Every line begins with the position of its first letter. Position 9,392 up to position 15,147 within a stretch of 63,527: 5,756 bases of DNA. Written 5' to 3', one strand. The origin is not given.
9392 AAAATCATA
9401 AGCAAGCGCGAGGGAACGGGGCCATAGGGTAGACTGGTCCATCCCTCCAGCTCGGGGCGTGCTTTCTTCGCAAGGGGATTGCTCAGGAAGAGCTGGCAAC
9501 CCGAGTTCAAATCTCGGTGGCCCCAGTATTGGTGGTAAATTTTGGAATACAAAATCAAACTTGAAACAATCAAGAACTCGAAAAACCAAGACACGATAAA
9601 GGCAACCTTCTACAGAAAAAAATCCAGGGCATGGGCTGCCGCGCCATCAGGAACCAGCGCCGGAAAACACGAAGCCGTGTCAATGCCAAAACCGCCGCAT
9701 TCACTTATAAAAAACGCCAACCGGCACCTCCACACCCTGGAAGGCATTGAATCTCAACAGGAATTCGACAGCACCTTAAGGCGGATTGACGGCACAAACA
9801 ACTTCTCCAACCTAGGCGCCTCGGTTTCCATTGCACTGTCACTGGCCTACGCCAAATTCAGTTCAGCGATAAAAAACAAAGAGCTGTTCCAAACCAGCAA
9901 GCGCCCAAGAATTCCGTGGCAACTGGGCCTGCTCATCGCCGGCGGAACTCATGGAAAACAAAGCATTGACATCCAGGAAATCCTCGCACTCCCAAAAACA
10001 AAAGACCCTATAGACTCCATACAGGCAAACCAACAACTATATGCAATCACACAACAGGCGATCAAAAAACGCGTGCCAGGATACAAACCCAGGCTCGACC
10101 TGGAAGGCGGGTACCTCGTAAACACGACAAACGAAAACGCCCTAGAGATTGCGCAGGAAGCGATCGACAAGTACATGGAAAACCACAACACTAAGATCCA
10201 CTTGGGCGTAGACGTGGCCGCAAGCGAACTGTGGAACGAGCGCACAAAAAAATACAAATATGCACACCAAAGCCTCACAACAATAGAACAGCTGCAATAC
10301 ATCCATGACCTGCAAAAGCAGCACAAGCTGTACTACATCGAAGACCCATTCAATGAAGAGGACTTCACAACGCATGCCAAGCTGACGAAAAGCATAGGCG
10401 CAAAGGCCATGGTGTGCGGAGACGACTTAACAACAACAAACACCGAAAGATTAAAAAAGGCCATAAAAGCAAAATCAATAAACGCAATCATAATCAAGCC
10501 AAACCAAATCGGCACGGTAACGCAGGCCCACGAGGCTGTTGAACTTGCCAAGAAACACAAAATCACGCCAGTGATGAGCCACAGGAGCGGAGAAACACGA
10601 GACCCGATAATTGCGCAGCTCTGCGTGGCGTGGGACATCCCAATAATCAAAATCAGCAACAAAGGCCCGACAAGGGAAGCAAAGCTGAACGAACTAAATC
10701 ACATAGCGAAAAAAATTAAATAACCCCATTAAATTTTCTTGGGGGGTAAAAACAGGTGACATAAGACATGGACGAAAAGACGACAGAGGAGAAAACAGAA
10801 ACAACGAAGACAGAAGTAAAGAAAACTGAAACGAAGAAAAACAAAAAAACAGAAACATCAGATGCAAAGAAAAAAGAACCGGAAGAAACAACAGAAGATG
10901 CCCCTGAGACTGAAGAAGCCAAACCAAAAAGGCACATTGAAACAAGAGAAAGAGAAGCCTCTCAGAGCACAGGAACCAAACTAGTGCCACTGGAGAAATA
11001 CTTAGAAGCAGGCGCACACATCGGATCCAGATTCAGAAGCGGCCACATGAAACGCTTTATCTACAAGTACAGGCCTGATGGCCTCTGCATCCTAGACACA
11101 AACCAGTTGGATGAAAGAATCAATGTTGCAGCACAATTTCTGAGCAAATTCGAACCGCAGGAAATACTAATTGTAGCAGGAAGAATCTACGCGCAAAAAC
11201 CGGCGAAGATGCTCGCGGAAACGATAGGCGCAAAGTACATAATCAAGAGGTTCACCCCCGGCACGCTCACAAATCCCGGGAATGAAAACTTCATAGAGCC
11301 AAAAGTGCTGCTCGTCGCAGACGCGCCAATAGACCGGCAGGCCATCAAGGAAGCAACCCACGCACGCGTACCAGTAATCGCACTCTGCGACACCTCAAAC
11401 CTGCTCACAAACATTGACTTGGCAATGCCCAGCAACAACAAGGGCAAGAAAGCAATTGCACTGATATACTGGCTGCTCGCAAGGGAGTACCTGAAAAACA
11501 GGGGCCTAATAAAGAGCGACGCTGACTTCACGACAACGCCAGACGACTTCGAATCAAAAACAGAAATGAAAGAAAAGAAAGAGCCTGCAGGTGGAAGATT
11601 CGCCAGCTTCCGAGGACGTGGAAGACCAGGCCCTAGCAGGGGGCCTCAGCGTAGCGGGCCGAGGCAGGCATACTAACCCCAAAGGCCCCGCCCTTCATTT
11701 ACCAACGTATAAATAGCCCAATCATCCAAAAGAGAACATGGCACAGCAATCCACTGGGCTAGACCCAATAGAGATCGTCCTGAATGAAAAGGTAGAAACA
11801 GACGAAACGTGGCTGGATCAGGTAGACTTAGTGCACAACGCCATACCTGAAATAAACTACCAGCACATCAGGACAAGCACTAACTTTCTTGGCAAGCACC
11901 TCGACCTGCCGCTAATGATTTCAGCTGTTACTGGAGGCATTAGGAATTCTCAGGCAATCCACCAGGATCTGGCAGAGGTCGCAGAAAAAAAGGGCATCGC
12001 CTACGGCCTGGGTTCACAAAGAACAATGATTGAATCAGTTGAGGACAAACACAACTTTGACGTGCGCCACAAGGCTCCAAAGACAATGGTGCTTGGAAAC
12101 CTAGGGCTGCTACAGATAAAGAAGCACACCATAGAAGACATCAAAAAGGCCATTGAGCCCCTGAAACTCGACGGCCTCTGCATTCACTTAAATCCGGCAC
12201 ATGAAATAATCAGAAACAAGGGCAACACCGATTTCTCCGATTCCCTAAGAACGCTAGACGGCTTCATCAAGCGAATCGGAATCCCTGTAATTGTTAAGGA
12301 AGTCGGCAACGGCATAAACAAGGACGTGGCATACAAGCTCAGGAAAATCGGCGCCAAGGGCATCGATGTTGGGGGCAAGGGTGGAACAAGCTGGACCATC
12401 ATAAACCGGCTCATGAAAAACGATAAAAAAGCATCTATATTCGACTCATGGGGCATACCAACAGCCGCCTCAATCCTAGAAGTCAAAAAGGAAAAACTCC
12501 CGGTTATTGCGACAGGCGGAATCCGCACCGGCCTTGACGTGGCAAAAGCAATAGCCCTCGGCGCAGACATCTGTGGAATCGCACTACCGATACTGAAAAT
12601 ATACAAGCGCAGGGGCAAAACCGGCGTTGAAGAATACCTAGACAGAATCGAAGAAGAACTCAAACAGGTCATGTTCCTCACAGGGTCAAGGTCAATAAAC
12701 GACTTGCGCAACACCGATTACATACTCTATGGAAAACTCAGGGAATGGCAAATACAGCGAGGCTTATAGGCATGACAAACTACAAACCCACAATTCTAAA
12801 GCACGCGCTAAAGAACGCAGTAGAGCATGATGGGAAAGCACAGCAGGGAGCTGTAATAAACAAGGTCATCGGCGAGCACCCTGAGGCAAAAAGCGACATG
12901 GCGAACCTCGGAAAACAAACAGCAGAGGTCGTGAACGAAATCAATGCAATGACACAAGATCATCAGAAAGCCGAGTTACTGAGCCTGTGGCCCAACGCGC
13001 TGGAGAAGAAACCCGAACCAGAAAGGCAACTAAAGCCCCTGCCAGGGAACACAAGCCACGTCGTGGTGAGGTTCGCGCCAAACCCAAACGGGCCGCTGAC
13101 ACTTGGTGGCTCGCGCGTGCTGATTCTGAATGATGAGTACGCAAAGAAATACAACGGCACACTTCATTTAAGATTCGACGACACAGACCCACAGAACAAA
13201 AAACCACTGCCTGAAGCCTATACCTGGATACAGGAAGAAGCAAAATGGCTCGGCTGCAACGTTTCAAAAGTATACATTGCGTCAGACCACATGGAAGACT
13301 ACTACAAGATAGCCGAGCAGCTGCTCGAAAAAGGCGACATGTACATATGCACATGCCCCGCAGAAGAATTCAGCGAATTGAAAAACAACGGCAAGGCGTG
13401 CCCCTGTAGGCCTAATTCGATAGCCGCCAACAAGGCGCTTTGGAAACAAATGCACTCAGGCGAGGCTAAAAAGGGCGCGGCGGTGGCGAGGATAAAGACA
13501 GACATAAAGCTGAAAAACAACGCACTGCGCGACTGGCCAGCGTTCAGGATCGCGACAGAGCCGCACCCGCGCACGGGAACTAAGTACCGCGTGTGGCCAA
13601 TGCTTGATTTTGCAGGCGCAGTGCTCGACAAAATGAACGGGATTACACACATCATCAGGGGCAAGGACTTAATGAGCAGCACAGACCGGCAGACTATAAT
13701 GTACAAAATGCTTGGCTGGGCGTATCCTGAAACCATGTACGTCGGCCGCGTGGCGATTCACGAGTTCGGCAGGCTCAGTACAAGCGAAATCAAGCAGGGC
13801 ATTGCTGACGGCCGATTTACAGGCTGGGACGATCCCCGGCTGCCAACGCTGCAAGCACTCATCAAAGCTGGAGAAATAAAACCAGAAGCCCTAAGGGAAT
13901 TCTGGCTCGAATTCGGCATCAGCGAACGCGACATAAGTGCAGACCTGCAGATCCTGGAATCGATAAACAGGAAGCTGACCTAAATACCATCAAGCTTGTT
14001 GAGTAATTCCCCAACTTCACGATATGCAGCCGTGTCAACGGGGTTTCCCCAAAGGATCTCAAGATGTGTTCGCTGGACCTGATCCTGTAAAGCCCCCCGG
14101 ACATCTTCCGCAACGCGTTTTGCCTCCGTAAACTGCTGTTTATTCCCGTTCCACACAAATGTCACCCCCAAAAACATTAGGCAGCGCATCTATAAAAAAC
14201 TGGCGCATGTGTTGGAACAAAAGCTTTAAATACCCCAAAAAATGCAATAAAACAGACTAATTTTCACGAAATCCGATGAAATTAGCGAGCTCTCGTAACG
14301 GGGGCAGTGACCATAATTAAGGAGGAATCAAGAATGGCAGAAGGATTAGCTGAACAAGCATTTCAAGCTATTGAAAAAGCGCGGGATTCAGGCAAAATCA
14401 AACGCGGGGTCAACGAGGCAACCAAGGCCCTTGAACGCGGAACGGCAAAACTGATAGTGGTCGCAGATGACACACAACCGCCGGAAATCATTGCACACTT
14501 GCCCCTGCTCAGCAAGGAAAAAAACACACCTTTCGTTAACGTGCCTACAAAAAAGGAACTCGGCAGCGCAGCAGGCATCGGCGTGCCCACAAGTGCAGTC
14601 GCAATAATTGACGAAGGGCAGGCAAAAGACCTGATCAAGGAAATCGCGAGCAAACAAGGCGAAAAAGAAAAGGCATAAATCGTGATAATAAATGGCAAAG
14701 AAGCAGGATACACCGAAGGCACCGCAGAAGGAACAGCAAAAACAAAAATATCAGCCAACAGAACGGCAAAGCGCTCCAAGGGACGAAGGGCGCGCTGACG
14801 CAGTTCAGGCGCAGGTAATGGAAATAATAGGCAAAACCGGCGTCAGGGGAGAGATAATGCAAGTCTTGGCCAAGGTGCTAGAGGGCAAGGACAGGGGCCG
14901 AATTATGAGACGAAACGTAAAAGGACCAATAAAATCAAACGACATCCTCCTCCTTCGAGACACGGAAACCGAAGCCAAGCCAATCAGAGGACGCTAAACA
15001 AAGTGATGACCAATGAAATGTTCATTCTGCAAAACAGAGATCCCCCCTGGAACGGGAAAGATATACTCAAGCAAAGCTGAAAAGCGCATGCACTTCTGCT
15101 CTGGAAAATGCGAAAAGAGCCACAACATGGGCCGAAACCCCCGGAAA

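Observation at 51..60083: A dispersed family of at least 14 small orphan genes that all start Met-Trp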

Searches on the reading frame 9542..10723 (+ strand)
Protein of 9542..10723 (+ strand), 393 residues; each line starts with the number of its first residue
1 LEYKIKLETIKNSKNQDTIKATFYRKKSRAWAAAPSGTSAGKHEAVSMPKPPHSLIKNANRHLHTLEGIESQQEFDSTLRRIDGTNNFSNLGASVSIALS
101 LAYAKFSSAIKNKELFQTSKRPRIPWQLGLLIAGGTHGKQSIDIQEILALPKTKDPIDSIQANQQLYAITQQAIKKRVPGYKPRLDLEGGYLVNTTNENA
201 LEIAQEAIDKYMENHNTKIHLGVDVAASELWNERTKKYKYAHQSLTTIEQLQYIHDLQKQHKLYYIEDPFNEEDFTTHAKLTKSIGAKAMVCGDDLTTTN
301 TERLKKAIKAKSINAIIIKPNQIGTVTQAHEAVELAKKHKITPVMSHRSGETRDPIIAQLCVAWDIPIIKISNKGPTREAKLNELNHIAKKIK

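Call 8: search_protein_families(library=pfam, proteins=[window:9542-10723:+], max_evalue=0.00001)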
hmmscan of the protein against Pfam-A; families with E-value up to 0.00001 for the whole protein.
window:9542-10723:+ (393 aa): 3 families
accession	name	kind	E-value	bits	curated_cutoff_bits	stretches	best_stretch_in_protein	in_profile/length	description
PF00113.28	Enolase_C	-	1e-52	179.8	21.5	1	131-390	11-279/296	Enolase, C-terminal TIM barrel domain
PF03952.21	Enolase_N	-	6.9e-17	62.3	35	1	4-117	3-129/131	Enolase, N-terminal domain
PF13378.12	MR_MLE_C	-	2.9e-10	40.7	29.4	1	241-346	51-153/219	Enolase C-terminal domain-like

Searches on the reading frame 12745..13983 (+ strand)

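Call 8: search_protein_families(library=pfam, proteins=[window:12745-13983:+], max_evalue=0.00001)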
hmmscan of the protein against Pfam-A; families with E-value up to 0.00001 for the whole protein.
window:12745-13983:+ (412 aa): 1 family
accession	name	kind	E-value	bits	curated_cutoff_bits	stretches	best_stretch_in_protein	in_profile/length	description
PF00749.27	tRNA-synt_1c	-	4e-64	216.9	23.4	1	106-409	2-309/314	tRNA synthetases class I (E and Q), catalytic domain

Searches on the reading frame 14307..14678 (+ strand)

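Call 53: search_protein_families(library=pfam, proteins=[window:14307-14678:+], max_evalue=0.001)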
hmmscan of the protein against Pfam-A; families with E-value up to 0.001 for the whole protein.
window:14307-14678:+ (123 aa): 2 families
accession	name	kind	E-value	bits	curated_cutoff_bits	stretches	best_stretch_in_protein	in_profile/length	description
PF01248.31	Ribosomal_L7Ae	-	3.1e-28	97.7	22.1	1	18-109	3-94/95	Ribosomal protein L7Ae/L30e/S12e/Gadd45 family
PF15608.11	PELOTA_1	-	1.8e-06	28.1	25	1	24-81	15-70/81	PELOTA RNA binding domain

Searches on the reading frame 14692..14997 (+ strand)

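Call 53: search_protein_families(library=pfam, proteins=[window:14692-14997:+], max_evalue=0.001)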
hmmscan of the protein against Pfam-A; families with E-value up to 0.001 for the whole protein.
window:14692-14997:+ (101 aa): 1 family
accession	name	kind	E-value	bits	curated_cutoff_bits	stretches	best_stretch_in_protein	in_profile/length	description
PF01200.24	Ribosomal_S28e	-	4.5e-24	84.6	25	1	36-98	2-64/64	Ribosomal protein S28e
